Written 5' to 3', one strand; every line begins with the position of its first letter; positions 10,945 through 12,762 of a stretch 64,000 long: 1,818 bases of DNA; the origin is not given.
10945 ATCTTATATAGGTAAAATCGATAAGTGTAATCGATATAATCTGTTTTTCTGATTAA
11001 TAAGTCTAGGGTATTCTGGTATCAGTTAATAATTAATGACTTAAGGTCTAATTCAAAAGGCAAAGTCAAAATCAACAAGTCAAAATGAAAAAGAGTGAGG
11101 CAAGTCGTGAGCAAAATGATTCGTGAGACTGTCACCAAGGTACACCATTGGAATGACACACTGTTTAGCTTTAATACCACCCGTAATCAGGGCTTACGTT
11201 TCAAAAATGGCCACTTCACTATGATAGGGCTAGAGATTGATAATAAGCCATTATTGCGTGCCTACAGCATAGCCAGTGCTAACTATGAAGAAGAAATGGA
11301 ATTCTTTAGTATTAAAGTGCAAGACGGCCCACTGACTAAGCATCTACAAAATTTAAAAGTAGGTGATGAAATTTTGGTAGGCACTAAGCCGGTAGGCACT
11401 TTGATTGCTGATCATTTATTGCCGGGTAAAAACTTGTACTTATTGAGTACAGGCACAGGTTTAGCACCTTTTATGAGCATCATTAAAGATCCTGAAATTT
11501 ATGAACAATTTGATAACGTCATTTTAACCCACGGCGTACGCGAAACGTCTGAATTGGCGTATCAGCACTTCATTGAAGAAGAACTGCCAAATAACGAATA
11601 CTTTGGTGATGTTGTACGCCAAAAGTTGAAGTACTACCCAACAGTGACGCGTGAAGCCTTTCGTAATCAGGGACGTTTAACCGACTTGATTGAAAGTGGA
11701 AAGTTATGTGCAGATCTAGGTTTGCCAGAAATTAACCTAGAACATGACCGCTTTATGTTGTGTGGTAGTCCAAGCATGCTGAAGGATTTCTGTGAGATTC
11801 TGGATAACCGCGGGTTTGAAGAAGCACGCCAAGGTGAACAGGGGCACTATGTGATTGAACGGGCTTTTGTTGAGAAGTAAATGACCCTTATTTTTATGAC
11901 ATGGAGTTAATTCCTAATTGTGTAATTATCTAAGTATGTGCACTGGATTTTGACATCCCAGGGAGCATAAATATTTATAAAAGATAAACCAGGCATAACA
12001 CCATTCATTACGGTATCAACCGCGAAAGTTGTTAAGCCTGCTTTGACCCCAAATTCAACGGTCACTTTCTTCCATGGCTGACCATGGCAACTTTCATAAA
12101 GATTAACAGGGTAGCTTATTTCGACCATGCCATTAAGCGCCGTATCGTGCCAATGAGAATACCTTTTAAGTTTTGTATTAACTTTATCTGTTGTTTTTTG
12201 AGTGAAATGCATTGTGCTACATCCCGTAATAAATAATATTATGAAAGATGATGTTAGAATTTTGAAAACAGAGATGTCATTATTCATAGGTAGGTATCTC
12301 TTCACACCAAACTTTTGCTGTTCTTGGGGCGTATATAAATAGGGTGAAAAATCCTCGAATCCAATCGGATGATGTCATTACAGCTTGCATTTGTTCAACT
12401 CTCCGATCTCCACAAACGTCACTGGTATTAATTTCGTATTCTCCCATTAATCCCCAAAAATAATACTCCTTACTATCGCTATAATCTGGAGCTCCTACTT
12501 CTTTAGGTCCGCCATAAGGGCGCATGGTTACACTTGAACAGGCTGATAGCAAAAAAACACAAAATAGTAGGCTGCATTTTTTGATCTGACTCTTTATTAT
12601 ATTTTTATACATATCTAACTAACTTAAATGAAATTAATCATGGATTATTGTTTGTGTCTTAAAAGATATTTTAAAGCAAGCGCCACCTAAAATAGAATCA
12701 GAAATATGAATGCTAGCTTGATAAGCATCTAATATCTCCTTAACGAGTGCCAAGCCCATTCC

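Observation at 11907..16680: AT-rich islet: PepSY / PhoP-like / PhoQ-like operon surrounded by five small two-cysteine (Bor-like) lipoprotein genes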

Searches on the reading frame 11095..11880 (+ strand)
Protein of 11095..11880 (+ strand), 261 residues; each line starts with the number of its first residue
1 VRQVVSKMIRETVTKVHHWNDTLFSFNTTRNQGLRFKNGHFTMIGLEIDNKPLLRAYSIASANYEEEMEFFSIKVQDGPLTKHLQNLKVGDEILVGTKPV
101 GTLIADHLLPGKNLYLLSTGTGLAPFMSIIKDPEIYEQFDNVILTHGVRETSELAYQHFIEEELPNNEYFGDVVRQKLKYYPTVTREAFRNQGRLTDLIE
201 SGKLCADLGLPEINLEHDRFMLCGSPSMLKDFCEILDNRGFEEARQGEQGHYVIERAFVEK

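Call 5: search_protein_families(library=ncbifam, proteins=[window:11095-11880:+], max_evalue=1)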
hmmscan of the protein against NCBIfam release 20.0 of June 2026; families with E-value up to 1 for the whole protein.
window:11095-11880:+ (261 aa): 23 families
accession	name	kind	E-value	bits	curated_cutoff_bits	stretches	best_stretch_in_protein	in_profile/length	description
NF008178.0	PRK10926.1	equivalog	1.8e-43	148.6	390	1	8-239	4-229/248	ferredoxin--NADP(+) reductase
NF040810.1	BenC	equivalog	1.8e-15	57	430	1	7-243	103-322/333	benzoate 1,2-dioxygenase electron transfer component BenC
NF045803.1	MethMoxFADbindMmoC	equivalog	5.4e-13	48.4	500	1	29-233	133-322/343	aromatic/alkene monooxygenase hydroxylase FAD-binding subunit MmoC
NF004317.0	PRK05713.1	equivalog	2.4e-11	43.5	338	1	12-165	95-242/312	iron-sulfur-binding ferredoxin reductase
NF006220.0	PRK08345.1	subfamily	4.7e-11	42.5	395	1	33-243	40-243/294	cytochrome-c3 hydrogenase subunit gamma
NF058606.1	GlBtMonoRdsGbcB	equivalog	1.7e-10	40.3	500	1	18-159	25-166/362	glycine betaine monooxygenase reductase subunit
NF009805.0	PRK13289.1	equivalog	2e-10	40.2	432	1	33-245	182-386/399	NO-inducible flavohemoprotein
TIGR02160.1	PA_CoA_Oxy5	hypoth_equivalog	1.8e-09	36.9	420.8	1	31-245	28-235/352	1,2-phenylacetyl-CoA epoxidase subunit PaaE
NF000796.0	PRK00054.1-1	equivalog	5.3e-09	35.7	224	1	12-162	7-139/254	dihydroorotate dehydrogenase electron transfer subunit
NF005963.0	PRK08051.1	equivalog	4.4e-08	32.7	230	1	8-200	3-184/233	NAD(P)H-flavin reductase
NF008822.0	PRK11872.1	equivalog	1e-07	31.3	402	1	29-245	130-329/341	anthranilate 1,2-dioxygenase electron transfer component AntC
NF000798.0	PRK00054.1-3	equivalog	3.3e-06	26.9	219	1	10-133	7-123/244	dihydroorotate dehydrogenase electron transfer subunit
NF007964.0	PRK10684.1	equivalog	3.7e-06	26.1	383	1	24-158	25-158/333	NADH oxidoreductase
NF052252.1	flav_redu_LuxG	exception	5.3e-06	25.8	340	1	12-200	4-183/232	flavin mononucleotide reductase LuxG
NF040830.1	sulfhyd_ShyC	equivalog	1e-05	24.9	600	1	31-242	34-236/288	NAD(P)-dependent hydrogenase/sulfhydrogenase 2 subunit gamma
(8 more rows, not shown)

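Call 9: find_related_loci(query=window:11095-11880:+, collection=genome_contigs, flank=10000)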
Query window:11095-11880:+ (261 aa) in genome_contigs; peptide patterns used: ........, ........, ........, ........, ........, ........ (x = any residue, [..] = any of these).
600 stretches matched a pattern (row limit reached: there are more); 146 encode a relative of the query (tblastn E <= 1e-3); the best 80 are kept; 80 distinct loci.
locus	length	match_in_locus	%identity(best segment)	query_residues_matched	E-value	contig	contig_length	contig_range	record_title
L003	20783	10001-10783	99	1-261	1e-177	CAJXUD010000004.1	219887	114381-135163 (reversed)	MAG TPA_asm: uncultured Oleispira sp. isolate SRR3933170_bin.5_MetaBAT_v2.12.1_MAG genome assembly, contig: NODE_6_lengt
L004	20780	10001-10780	97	2-261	2e-173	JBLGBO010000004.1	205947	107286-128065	MAG: Oleispira sp. isolate 3300055293_56 Ga0535675_0000021, whole genome shotgun sequence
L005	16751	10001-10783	97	1-261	4e-173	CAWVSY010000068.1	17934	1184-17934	MAG TPA_asm: uncultured Oleispira sp. isolate ERR3589585_binner23_29 genome assembly, contig: ERZ7462356.1457, whole gen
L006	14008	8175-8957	95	1-261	6e-171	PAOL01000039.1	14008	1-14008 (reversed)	MAG: Oleispira sp. isolate SAT217 148977, whole genome shotgun sequence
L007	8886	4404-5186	93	1-261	5e-169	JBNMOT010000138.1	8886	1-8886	MAG: Oleispira sp. isolate 3300055726_139 Ga0535650_0014436, whole genome shotgun sequence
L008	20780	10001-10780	93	2-261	5e-166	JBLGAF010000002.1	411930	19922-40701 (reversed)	MAG: Oleispira sp. isolate 3300053772_105 Ga0535651_0000004, whole genome shotgun sequence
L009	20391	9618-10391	91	1-258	1e-163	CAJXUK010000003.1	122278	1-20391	MAG TPA_asm: uncultured Thalassolituus sp. isolate SRR3933171_bin.1_MetaBAT_v2.12.1_MAG genome assembly, contig: NODE_14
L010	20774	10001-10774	85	4-261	3e-149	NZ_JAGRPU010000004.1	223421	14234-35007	Endozoicomonas sp. ISHI1 NODE_4_length_223421_cov_120.297370, whole genome shotgun sequence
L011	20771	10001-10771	85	5-261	2e-147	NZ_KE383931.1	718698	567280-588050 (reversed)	Oceanobacter kriegii DSM 6294 G516DRAFT_scaffold00001.1, whole genome shotgun sequence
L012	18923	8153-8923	83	5-261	7e-147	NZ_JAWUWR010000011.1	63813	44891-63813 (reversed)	MAG: Thalassolituus sp. isolate HBSea_ice_MAG485 BAT.485_1012119_flag=0_multi=6.9989_len=63813, whole genome shotgun seq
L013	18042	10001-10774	82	4-261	2e-146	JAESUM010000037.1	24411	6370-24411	MAG: Pseudomonadales bacterium isolate NORP341 CoAssembly_2085536, whole genome shotgun sequence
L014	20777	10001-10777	82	3-261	7e-146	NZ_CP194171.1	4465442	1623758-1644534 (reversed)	Marinobacterium sp. YM272 chromosome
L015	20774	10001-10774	84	4-261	5e-146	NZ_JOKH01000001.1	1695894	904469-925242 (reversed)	Endozoicomonas numazuensis strain DSM 25634 scaffold00001, whole genome shotgun sequence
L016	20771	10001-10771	82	5-261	2e-144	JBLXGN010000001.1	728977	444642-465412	MAG: Marinobacterium sp. isolate ET04-18 T04maxbin_out.057RE.5K@1, whole genome shotgun sequence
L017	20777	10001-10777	81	3-261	2e-144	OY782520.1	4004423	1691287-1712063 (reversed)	MAG: uncultured Marinobacterium sp. isolate a0847272-73cf-4931-aaf8-19bea7868d16 genome assembly, chromosome: 1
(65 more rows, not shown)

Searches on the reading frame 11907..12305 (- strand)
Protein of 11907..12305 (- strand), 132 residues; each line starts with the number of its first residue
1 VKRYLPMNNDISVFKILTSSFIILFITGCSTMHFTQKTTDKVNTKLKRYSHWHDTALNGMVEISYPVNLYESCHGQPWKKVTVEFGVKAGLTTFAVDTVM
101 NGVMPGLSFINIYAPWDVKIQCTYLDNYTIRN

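Call 3: search_protein_families(library=pfam, proteins=[window:11907-12305:-], max_evalue=1)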
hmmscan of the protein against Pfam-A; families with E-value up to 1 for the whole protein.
window:11907-12305:- (132 aa): 0 families

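Call 5: search_protein_families(library=ncbifam, proteins=[window:11907-12305:-], max_evalue=1)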
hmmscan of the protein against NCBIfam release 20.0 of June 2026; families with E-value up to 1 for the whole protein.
window:11907-12305:- (132 aa): 2 families
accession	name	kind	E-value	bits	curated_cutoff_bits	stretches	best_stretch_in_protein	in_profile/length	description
NF008048.1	PRK10781.1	equivalog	0.017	15.2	140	1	16-73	3-55/134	Rcs stress response system protein RcsF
NF041428.1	TrsH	subfamily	0.12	12.5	150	1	15-73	3-62/149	TrsH/TraH family protein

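Call 19: find_homologous_proteins(query=window:11907-12287:-, max_evalue=0.01)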
Query window:11907-12287:- (126 aa): 22 proteins with E <= 0.01 among 23 candidates.
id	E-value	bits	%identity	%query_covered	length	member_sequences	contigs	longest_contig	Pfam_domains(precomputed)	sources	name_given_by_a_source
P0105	1.0e-64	234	100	80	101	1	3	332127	-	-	-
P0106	6.9e-57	209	75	91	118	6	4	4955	-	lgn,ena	-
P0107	6.8e-56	206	74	91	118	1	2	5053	-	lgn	-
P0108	5.7e-53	196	69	96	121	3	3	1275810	-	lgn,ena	-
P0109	3.9e-49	184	66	96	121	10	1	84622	-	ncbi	ncbi:MAG: hypothetical protein V7765_12570 [Oleispira sp.]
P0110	9.4e-48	179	64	96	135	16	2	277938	-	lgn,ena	-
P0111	1.2e-47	179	64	93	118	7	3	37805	-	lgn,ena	-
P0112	4.4e-47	177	61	96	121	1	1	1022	-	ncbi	-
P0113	1.1e-46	176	77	76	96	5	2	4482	-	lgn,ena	-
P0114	2.3e-45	172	60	96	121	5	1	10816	-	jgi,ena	jgi:hypothetical protein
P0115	1.9e-43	165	68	83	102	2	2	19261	-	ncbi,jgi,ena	-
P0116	3.0e-43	165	73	76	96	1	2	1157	-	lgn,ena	-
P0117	9.5e-43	163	60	96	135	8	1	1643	-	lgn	-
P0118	1.6e-42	162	72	76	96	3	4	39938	-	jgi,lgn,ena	-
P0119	3.3e-41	158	69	76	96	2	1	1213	-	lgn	-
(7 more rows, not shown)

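Call 22: search_protein_families(library=pfam, alignment_id=A2, max_evalue=10)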
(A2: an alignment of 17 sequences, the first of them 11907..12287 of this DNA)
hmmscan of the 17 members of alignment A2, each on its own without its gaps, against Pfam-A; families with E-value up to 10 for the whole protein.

A. member 1, window:11907-12287:- (126 aa): 0 families

B. families by the number of members that match (of 17 scanned): 11 families
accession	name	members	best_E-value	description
PF06291.16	Lambda_Bor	6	0.0025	Bor protein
PF03493.23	BK_channel_a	2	0.045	Calcium-activated BK potassium channel alpha subunit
PF23298.1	FZ_RECK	2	0.091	RECK, frizzled-like domain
PF13520.12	AA_permease_2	1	0.0026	Amino acid permease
PF02788.21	RuBisCO_large_N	1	0.033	Ribulose bisphosphate carboxylase large chain, N-terminal domain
PF06455.17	NADH5_C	1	0.049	NADH dehydrogenase subunit 5 C-terminus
PF02489.21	Herpes_glycop_H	1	0.066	Herpesvirus glycoprotein H main domain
PF06125.17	DUF961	1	0.11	Bacterial protein of unknown function (DUF961)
PF19764.4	DUF6251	1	0.14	Family of unknown function (DUF6251)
PF24385.1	DSRM_DHX29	1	0.2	ATP-dependent RNA helicase DHX29, DSRM-like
PF08139.17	LPAM_1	1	1.6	Prokaryotic membrane lipoprotein lipid attachment site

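Call 64: search_protein_families(library=phrogs, proteins=[window:11907-12305:-], max_evalue=1)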
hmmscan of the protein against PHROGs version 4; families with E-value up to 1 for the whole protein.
window:11907-12305:- (132 aa): 3 families
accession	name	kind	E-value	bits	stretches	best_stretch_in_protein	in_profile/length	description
phrog_26796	-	lysis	0.049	15.2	1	9-121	4-104/109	holin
phrog_260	-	other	0.068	14.4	1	15-123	3-96/97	Bor-like outer membrane protein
phrog_3682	-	unknown function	0.33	12.4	0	98-114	37-53/77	-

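Call 65: search_protein_families(library=padloc, proteins=[window:11907-12305:-], max_evalue=0.01)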
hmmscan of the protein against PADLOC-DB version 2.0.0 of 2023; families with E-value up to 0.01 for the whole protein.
window:11907-12305:- (132 aa): 0 families

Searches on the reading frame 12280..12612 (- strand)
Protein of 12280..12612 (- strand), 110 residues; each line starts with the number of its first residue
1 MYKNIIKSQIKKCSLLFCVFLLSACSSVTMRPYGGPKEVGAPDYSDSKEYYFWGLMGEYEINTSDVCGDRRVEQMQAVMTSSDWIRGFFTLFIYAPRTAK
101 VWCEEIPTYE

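Call 3: search_protein_families(library=pfam, proteins=[window:12280-12612:-], max_evalue=1)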
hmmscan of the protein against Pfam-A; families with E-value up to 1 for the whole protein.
window:12280-12612:- (110 aa): 1 family
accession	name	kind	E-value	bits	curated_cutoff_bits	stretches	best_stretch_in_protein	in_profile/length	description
PF06291.16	Lambda_Bor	-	2.2e-17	63.4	25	1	36-103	8-75/75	Bor protein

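Call 5: search_protein_families(library=ncbifam, proteins=[window:12280-12612:-], max_evalue=1)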
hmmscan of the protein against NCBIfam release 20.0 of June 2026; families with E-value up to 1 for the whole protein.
window:12280-12612:- (110 aa): 1 family
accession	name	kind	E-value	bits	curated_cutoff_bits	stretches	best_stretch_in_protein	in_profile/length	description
NF041806.1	daptide_Mpa2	equivalog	0.066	13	40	1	73-88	14-29/41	MpaA2 family daptide-type RiPP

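Call 39: search_protein_representatives(protein=window:12280-12612:-)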
Query: 110 residues. Proteins with E-value up to 0.001 (for the whole library): 257; up to 1e-10: 78; up to 1e-30: 1. The best 150 are listed.
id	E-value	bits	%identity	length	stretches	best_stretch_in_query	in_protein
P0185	3.0e-32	127.3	56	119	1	9-104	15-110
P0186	3.0e-30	120.9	56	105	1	7-104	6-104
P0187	3.1e-26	108.0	53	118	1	19-105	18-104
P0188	8.9e-23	96.8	52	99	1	18-104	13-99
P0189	9.2e-21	90.3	49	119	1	22-103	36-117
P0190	1.4e-20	89.7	48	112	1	21-104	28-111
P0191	7.4e-20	87.4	42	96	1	14-105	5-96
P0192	5.7e-19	84.6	41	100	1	11-105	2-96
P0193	5.8e-19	84.5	48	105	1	13-105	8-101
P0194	1.4e-18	83.3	54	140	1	9-88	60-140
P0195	7.8e-18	80.9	44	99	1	20-103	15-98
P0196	8.9e-18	80.7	43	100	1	11-103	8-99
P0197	8.9e-18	80.7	42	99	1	9-104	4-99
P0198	1.3e-17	80.2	48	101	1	18-104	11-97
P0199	4.0e-17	78.6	59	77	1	48-105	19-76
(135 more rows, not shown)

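Call 64: search_protein_families(library=phrogs, proteins=[window:12280-12612:-], max_evalue=1)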
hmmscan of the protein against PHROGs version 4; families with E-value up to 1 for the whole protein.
window:12280-12612:- (110 aa): 1 family
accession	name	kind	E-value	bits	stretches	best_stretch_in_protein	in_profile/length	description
phrog_260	-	other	9.2e-08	33.3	1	15-104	6-96/97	Bor-like outer membrane protein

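Call 65: search_protein_families(library=padloc, proteins=[window:12280-12612:-], max_evalue=0.01)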
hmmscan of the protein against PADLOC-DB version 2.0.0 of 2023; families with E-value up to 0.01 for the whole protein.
window:12280-12612:- (110 aa): 0 families

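Call 80: search_solved_structures(query=A5, max_evalue=1)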
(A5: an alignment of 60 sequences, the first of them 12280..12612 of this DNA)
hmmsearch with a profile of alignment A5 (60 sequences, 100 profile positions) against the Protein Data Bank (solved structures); distinct sequences matched with E-value up to 1: 23.
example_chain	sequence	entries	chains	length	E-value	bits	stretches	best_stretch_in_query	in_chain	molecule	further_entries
6swa_p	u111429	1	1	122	0.18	15.1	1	13-67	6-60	60S ribosomal protein L28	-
11he_gg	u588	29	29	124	0.19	15.1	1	13-67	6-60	60S ribosomal protein L28 | el28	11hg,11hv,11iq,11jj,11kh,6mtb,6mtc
3jag_r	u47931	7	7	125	0.19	15.1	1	13-67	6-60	eL28 | 60S RIBOSOMAL PROTEIN EL28 | Uncharacterized protein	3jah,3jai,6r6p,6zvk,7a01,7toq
9h4n_k2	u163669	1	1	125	0.19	15.1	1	13-67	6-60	Large ribosomal subunit protein eL28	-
5lzs_r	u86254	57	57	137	0.19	15.1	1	13-67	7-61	eL28 | Ribosomal_L28e domain-containing protein | 60S ribosomal protein L28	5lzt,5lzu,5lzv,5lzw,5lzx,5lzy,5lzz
7o7y_Br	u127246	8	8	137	0.19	15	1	13-67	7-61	Ribosomal protein eL28 | 60S ribosomal protein eL28 | 60S ribosomal protein L28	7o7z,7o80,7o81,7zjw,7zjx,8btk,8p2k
7cpu_Lr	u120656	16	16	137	0.19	15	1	13-67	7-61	60S ribosomal protein L28 | Large ribosomal subunit protein eL28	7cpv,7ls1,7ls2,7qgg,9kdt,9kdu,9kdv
9y42_r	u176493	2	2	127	0.2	15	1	13-67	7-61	Large ribosomal subunit protein eL28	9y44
9qqa_Br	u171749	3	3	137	0.21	14.9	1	13-67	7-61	[histone H4]-N-methyl-L-lysine20 N-methyltransferase KMT5B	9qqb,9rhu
3j7o_r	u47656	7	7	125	0.21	14.9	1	13-66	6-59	Ribosomal protein eL28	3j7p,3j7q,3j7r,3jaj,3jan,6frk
3j92_r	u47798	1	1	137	0.21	14.9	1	13-66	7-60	eL28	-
6ftg_r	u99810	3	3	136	0.22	14.9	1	13-67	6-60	eL28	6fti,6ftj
9f1b_Br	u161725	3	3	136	0.22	14.9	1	13-67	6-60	Large ribosomal subunit protein eL28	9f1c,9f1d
6gz3_At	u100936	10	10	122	0.23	14.8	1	13-66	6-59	ribosomal protein eL28 | 60S ribosomal protein L28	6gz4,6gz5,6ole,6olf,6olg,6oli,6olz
3ee1_A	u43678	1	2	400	0.24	14.7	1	73-92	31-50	Effector protein virA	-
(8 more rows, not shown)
